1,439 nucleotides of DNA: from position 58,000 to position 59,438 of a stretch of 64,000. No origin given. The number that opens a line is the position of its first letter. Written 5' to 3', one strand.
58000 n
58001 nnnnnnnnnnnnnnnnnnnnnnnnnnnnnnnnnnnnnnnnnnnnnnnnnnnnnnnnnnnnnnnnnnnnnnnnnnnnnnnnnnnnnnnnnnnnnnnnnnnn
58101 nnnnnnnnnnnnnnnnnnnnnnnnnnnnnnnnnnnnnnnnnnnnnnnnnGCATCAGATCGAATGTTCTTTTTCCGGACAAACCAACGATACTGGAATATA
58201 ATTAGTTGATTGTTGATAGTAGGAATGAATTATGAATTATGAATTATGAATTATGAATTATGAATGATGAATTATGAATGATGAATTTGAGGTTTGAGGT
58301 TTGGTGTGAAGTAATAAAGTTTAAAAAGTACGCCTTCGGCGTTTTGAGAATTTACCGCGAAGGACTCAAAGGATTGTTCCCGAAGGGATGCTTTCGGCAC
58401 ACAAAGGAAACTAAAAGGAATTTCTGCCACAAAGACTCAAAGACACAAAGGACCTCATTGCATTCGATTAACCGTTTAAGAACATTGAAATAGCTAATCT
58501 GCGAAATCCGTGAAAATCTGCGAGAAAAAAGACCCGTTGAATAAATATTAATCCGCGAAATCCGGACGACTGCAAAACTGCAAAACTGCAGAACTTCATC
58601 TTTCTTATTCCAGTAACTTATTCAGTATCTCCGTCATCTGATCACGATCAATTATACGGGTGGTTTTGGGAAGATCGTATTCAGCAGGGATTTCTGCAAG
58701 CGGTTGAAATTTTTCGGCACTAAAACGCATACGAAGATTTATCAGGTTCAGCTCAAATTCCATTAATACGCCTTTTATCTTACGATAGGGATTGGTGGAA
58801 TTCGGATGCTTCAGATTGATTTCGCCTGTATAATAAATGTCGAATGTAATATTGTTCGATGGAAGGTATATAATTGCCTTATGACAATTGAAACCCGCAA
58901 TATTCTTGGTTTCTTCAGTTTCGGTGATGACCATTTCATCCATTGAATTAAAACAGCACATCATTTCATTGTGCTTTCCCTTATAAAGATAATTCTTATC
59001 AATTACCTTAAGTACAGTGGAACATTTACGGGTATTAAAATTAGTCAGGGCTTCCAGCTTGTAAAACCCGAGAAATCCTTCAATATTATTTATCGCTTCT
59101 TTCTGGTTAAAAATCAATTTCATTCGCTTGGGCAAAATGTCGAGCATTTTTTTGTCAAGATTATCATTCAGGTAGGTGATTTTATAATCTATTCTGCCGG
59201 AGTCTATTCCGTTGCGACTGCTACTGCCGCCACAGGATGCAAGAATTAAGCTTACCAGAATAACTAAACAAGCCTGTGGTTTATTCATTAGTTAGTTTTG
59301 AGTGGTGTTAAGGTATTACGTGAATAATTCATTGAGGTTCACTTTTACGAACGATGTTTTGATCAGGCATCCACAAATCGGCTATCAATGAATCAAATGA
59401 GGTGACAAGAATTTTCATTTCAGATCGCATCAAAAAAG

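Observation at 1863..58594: Short-period tandem arrays sit on or next to stop codons throughout the window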

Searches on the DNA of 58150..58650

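Call 33: search_rna_families(source=window, start=58150, end=58650, threshold=evalue, max_evalue=5)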
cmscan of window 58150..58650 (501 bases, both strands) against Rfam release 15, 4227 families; matches with E-value up to 5: 1.
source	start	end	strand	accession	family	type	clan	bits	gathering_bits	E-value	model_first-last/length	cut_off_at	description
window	58525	58594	+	RF00176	Tombus_3_IV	Cis-reg;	-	15.2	33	1.2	1-92/92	no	Tombusvirus 3' UTR region IV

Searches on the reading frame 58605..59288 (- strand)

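Call 9: search_protein_families(library=pfam, proteins=[window:58605-59288:-])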
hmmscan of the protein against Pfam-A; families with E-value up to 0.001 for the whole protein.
window:58605-59288:- (227 aa): 1 family
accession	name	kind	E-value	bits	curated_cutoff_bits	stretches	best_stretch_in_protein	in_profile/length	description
PF22252.2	PNGase_F-II_N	-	8.2e-07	29.3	27.6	1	121-161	80-118/173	N-glycanase peptide, N-terminal domain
